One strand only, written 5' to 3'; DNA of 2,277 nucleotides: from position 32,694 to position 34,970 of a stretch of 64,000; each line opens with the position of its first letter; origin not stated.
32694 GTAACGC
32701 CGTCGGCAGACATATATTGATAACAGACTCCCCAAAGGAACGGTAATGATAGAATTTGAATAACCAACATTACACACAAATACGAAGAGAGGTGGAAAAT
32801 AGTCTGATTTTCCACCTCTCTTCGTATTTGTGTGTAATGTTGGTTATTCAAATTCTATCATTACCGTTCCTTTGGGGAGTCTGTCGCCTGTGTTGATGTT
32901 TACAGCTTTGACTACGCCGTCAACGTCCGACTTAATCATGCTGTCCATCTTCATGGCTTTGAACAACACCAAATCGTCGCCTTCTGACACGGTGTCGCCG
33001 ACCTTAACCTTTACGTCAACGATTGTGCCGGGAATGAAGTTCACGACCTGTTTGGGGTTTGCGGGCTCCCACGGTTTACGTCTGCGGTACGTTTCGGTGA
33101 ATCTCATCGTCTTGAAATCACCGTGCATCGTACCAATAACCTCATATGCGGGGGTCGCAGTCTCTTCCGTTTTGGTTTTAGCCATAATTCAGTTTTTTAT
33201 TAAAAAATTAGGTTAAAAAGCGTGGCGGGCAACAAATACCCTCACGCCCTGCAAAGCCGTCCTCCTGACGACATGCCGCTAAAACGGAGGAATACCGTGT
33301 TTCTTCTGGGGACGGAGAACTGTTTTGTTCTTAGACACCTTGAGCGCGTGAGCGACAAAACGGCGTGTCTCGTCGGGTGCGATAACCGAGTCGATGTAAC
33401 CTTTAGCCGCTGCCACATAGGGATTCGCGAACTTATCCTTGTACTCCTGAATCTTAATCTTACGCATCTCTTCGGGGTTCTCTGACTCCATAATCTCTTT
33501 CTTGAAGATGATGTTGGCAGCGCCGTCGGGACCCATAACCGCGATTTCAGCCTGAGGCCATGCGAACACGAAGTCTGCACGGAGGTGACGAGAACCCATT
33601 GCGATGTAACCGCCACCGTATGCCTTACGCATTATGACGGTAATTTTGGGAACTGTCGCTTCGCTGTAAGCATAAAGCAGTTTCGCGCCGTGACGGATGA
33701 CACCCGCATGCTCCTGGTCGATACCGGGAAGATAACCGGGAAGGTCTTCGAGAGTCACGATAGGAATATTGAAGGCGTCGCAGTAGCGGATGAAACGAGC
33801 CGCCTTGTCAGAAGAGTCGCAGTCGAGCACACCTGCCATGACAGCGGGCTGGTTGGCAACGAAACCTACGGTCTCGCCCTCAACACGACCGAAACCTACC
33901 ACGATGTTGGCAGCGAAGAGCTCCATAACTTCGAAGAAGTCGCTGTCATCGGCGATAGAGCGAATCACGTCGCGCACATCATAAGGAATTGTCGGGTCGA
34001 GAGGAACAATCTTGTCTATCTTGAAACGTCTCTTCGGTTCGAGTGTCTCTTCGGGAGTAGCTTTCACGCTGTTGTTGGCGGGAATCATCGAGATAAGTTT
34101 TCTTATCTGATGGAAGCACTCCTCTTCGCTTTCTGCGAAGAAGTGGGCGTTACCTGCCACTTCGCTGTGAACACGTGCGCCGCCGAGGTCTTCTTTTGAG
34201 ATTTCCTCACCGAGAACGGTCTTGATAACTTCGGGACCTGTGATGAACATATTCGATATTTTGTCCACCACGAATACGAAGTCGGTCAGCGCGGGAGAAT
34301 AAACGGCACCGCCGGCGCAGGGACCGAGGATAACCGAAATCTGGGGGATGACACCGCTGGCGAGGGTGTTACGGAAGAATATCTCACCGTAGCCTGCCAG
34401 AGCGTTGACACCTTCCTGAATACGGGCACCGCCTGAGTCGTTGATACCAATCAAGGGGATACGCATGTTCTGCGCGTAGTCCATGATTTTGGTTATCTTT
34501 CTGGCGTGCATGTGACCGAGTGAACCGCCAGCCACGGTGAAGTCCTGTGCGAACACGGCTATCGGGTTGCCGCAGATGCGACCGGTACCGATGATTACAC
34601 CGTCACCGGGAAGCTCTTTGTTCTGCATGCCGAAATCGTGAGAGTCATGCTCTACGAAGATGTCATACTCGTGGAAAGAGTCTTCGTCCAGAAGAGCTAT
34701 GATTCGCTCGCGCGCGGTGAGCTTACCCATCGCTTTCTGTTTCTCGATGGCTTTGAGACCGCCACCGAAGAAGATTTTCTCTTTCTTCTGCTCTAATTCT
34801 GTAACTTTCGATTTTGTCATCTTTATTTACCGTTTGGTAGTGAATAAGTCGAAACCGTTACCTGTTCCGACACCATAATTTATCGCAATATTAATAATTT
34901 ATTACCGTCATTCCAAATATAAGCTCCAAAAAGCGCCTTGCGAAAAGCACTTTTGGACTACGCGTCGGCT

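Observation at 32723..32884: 162-bp PERFECT palindrome that duplicates, in inverted orientation, the last 38 coding nt, the stop codon and the terminator of the biotin-carrier gene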

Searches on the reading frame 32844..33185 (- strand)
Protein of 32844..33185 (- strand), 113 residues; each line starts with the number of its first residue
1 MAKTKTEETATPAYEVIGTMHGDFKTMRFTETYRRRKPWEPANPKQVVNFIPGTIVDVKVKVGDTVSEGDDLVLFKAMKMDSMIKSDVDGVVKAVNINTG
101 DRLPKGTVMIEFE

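Call 12: find_encoding_contigs(protein=window:32844-33185:-, flank=3000, max_places=10)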
Protein window:32844-33185:- (113 aa): 7 contigs read that carry it; 6 places shown.
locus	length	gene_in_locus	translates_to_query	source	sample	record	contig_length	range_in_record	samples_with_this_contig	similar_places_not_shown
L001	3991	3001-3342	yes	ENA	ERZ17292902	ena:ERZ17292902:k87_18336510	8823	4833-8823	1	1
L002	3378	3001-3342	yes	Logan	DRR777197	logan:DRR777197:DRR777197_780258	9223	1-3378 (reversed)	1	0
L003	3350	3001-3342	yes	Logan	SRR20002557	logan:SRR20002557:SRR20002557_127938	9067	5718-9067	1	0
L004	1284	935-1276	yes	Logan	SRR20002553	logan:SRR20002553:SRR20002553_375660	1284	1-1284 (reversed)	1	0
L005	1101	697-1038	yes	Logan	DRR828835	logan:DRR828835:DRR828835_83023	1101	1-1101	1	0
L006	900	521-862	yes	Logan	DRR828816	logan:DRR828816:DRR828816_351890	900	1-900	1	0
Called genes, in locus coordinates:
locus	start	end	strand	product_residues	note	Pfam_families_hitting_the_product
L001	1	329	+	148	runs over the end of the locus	PF03724:META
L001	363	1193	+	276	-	PF00288:GHMP_kinases_N, PF08544:GHMP_kinases_C (weak)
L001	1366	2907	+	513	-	PF01039:Carboxyl_trans, PF03255:ACCA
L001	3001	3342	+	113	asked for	PF25973:BSH_CzcB (faint), PF00364:Biotin_lipoyl, PF25984:BSH_YknX (weak)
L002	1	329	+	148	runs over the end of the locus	PF03724:META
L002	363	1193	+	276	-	PF00288:GHMP_kinases_N, PF08544:GHMP_kinases_C (weak)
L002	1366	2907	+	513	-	PF01039:Carboxyl_trans, PF03255:ACCA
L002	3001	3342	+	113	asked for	PF25973:BSH_CzcB (faint), PF00364:Biotin_lipoyl, PF25984:BSH_YknX (weak)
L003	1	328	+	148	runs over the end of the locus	PF03724:META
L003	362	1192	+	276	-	PF00288:GHMP_kinases_N, PF08544:GHMP_kinases_C (weak)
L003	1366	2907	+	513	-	PF01039:Carboxyl_trans, PF03255:ACCA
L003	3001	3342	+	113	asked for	PF25973:BSH_CzcB (faint), PF00364:Biotin_lipoyl, PF25984:BSH_YknX (weak)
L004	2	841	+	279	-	?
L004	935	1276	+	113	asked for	PF25973:BSH_CzcB (faint), PF00364:Biotin_lipoyl, PF25984:BSH_YknX (weak)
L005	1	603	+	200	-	?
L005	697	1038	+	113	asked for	PF25973:BSH_CzcB (faint), PF00364:Biotin_lipoyl, PF25984:BSH_YknX (weak)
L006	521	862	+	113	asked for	PF25973:BSH_CzcB (faint), PF00364:Biotin_lipoyl, PF25984:BSH_YknX (weak)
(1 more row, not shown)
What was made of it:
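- On Assembly or amplification fold-back artefact: The arms are 78 nt in a k=87 assembly (call 12).
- The arms are 78 nt in a k=87 assembly, so 87-mers in the reads must join the filler, the whole arm and the loop (call 12).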

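Call 21: find_related_loci(query=window:32844-33185:-, collection=genome_contigs, flank=4000)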
Query window:32844-33185:- (113 aa) in genome_contigs; peptide patterns used: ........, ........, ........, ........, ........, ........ (x = any residue, [..] = any of these).
599 stretches matched a pattern (row limit reached: there are more); 321 encode a relative of the query (tblastn E <= 1e-3); the best 80 are kept; 80 distinct loci.
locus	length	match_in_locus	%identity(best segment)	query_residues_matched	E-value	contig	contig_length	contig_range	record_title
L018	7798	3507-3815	38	13-110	5e-16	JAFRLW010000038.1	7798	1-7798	MAG: Clostridia bacterium isolate RGIG2588 Goat_Jejunum.Co__c1038740, whole genome shotgun sequence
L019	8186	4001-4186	55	51-112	7e-16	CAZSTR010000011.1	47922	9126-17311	MAG TPA_asm: uncultured Ruminococcus sp. isolate SRP350583_co1_426 genome assembly, contig: NODE_1084_length_47922_cov_1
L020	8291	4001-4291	39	15-113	6e-16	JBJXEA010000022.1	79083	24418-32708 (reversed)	MAG: Methylophilaceae bacterium isolate P.bin.42 k127_4737845, whole genome shotgun sequence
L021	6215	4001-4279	35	18-113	1e-15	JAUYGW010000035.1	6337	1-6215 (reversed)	MAG: Gallionella sp. isolate C24_maxbin.023_sub C24_k141_581563, whole genome shotgun sequence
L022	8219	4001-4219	40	41-113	2e-15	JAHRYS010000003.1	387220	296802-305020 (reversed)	MAG: Candidatus Ferrigenium altingense isolate AG11 NODE_29_length_387220_cov_3573.389054, whole genome shotgun sequence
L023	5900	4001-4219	42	41-113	3e-15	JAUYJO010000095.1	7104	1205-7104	MAG: Gallionella sp. isolate C24_metabat.bin.145 C24_k141_45252, whole genome shotgun sequence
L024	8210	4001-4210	47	41-110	2e-15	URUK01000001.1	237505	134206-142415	uncultured Prevotella sp. isolate UMGS1360 genome assembly, contig: NODE_8_length_237505_cov_8.488065, whole genome shot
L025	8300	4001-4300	39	15-113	4e-15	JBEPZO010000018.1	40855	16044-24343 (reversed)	MAG: Thiobacillaceae bacterium isolate 03V1_S199.rosella_refined.010 NODE_689_length_40855_cov_4.749705, whole genome sh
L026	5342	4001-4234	45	37-113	3e-15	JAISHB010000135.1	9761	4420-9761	MAG: Prevotellaceae bacterium isolate Hm464_bin154 k119_1795966, whole genome shotgun sequence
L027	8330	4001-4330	35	3-110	4e-15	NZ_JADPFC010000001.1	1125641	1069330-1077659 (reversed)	Romboutsia sp. 1001713B170131_170501_G6 NODE_1_length_1125641_cov_33.6998, whole genome shotgun sequence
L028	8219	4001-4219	41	41-113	4e-15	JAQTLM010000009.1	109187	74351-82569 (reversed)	MAG: Gallionella sp. isolate STA_17 NODE_358_length_109187_cov_176.110856_Sandtown_A, whole genome shotgun sequence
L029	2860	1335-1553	42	41-113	6e-15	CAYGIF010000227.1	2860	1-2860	MAG TPA_asm: uncultured Gallionella sp. isolate ERP113451_co1_314 genome assembly, contig: NODE_58213_length_2860_cov_26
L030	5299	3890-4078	46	51-113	8e-15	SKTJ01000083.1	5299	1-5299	MAG: Syntrophomonadaceae bacterium isolate CSSed162cmA_56 CSSed16-2cmA-79359, whole genome shotgun sequence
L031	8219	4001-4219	41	41-113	1e-14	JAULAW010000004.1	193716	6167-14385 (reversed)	MAG: Gallionellaceae bacterium isolate MAG.26 contig_471, whole genome shotgun sequence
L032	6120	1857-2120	39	35-113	9e-15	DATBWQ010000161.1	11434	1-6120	MAG TPA_asm: Gallionella sp. isolate SMAG_U7545 k141_1986267, whole genome shotgun sequence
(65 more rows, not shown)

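Call 40: find_homologous_proteins(query=window:32844-33185:-, max_evalue=1e-20)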
Query window:32844-33185:- (113 aa): 21 proteins with E <= 1e-20 among 63 candidates.
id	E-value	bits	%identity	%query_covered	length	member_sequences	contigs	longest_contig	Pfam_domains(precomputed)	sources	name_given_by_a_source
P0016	2.6e-67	241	99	100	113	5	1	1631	PF25973.1,PF25984.1,PF00364.29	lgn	-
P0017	8.9e-54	198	80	100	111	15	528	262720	PF25973.1,PF25984.1,PF00364.29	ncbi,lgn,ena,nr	ncbi:MAG: acetyl-CoA carboxylase biotin carboxyl carrier protein subunit [Rikenellaceae bacterium]|n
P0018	1.5e-48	181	76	100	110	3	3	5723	PF25973.1,PF25984.1,PF00364.29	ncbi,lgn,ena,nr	ncbi:MAG: acetyl-CoA carboxylase biotin carboxyl carrier protein subunit [Rikenellaceae bacterium]|n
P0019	5.0e-30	122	55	87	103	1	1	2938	PF25973.1,PF25984.1,PF00364.29,PF25917.1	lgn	-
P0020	1.4e-26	110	53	87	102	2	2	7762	PF25973.1,PF25984.1,PF00364.29,PF25917.1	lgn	-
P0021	2.5e-26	110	50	88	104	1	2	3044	PF25984.1,PF00364.29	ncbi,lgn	-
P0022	5.1e-26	109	50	96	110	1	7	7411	PF25984.1,PF00364.29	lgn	-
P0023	1.8e-24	104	49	88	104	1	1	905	PF25984.1,PF00364.29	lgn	-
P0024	5.3e-24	102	45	95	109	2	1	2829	PF25973.1,PF05896.18,PF25984.1,PF00364.29,PF25917.1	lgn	-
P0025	1.8e-23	100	45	88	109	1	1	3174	PF25984.1,PF00364.29,PF25917.1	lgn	-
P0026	5.2e-23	99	47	97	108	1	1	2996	PF25984.1,PF25935.1,PF00364.29,PF25917.1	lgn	-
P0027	6.7e-23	99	45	92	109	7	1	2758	PF25973.1,PF05896.18,PF25984.1,PF00364.29,PF25917.1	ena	-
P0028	1.4e-22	98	43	95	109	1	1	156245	PF25973.1,PF05896.18,PF25984.1,PF00364.29,PF25917.1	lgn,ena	-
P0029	2.0e-22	97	43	95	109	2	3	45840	PF25973.1,PF05896.18,PF25984.1,PF00364.29,PF25917.1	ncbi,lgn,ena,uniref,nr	ncbi:acetyl-CoA carboxylase biotin carboxyl carrier protein subunit [Millionella massiliensis]|unire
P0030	2.1e-22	97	49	88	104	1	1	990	PF25973.1,PF25984.1,PF25935.1,PF00364.29,PF25919.1,PF25917.1,PF25997.1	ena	-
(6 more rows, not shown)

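Call 41: find_encoding_contigs(protein=P0017, flank=4000, max_places=6)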
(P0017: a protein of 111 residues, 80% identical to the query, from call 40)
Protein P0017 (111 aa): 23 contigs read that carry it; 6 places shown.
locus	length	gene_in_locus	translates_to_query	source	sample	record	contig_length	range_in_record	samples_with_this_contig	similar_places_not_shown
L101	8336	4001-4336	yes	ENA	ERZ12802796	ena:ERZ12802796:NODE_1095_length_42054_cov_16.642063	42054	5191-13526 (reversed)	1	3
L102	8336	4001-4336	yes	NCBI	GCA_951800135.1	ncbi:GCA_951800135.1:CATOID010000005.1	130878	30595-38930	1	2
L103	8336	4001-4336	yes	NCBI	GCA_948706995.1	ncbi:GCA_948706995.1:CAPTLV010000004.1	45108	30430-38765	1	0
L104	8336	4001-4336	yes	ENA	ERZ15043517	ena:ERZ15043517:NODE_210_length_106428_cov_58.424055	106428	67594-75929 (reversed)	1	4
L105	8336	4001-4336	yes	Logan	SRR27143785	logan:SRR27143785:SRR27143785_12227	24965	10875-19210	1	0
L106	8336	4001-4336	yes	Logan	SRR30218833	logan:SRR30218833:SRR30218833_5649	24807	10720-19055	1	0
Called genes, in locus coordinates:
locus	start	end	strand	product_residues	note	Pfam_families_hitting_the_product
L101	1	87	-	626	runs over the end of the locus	PF04055:Radical_SAM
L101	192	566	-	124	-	PF01042:Ribonuc_L-PSP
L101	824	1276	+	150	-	PF03724:META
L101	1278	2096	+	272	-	PF00288:GHMP_kinases_N, PF08544:GHMP_kinases_C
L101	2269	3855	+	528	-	PF01039:Carboxyl_trans, PF03255:ACCA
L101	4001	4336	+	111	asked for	PF25973:BSH_CzcB (faint), PF00364:Biotin_lipoyl, PF25984:BSH_YknX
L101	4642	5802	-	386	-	PF00465:Fe-ADH, PF13685:Fe-ADH_2 (weak), PF25137:ADH_Fe_C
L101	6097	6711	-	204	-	PF02525:Flavodoxin_2, PF03358:FMN_red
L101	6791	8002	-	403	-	PF14903:WG_beta_rep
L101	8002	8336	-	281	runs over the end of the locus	-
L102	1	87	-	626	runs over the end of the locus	PF04055:Radical_SAM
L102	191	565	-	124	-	PF01042:Ribonuc_L-PSP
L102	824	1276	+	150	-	PF03724:META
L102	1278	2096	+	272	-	PF00288:GHMP_kinases_N, PF08544:GHMP_kinases_C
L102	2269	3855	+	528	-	PF01039:Carboxyl_trans, PF03255:ACCA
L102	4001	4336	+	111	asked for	PF25973:BSH_CzcB (faint), PF00364:Biotin_lipoyl, PF25984:BSH_YknX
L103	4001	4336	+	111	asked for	PF25973:BSH_CzcB (faint), PF00364:Biotin_lipoyl, PF25984:BSH_YknX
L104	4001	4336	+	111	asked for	PF25973:BSH_CzcB (faint), PF00364:Biotin_lipoyl, PF25984:BSH_YknX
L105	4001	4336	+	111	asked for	PF25973:BSH_CzcB (faint), PF00364:Biotin_lipoyl, PF25984:BSH_YknX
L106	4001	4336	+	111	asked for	PF25973:BSH_CzcB (faint), PF00364:Biotin_lipoyl, PF25984:BSH_YknX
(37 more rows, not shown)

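Call 72: search_protein_families(library=pfam, proteins=[window:32844-33185:-], max_evalue=0.00001)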
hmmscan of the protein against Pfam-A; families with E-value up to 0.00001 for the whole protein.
window:32844-33185:- (113 aa): 2 families
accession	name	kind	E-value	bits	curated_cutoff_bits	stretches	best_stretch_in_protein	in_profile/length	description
PF00364.28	Biotin_lipoyl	-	1.1e-13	51.2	22.1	1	53-111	15-72/73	Biotin-requiring enzyme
PF13533.13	Biotin_lipoyl_2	-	2.1e-08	34.2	29.8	0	51-70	7-26/32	Biotin-lipoyl like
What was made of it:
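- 32844..33185 (-): Biotinyl-carrier gene (113 aa), last gene of a carboxyltransferase operon. Its 3' end is the source of the copy. Pfam Biotin_lipoyl, residues 53-111 (call 72). Carboxyl_trans gene upstream (calls 12 and 72).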

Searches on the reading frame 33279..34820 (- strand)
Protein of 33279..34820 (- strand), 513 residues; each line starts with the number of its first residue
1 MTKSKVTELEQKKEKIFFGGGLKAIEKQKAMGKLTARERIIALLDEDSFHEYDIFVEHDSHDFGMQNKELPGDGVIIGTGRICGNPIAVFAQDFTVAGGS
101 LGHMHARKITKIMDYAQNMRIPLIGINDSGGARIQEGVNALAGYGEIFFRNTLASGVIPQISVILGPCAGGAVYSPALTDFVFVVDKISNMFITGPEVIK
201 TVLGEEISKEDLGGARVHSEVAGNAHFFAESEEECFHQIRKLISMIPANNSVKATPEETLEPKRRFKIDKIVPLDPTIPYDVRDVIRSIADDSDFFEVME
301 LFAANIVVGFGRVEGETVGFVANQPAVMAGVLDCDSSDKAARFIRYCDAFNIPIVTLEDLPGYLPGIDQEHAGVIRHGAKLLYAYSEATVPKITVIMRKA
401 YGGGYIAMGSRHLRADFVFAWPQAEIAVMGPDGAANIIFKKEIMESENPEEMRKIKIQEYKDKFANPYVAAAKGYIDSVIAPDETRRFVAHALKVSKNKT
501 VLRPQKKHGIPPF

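Call 72: search_protein_families(library=pfam, proteins=[window:33279-34820:-], max_evalue=0.00001)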
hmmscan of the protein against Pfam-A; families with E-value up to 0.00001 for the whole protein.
window:33279-34820:- (513 aa): 2 families
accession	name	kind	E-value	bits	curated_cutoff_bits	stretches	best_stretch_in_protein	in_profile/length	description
PF01039.27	Carboxyl_trans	-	5.3e-190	632.7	22.3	1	27-509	1-491/493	Carboxyl transferase domain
PF03255.19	ACCA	-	3.6e-17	62.9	23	1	330-453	126-245/310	Acetyl co-enzyme A carboxylase carboxyltransferase-like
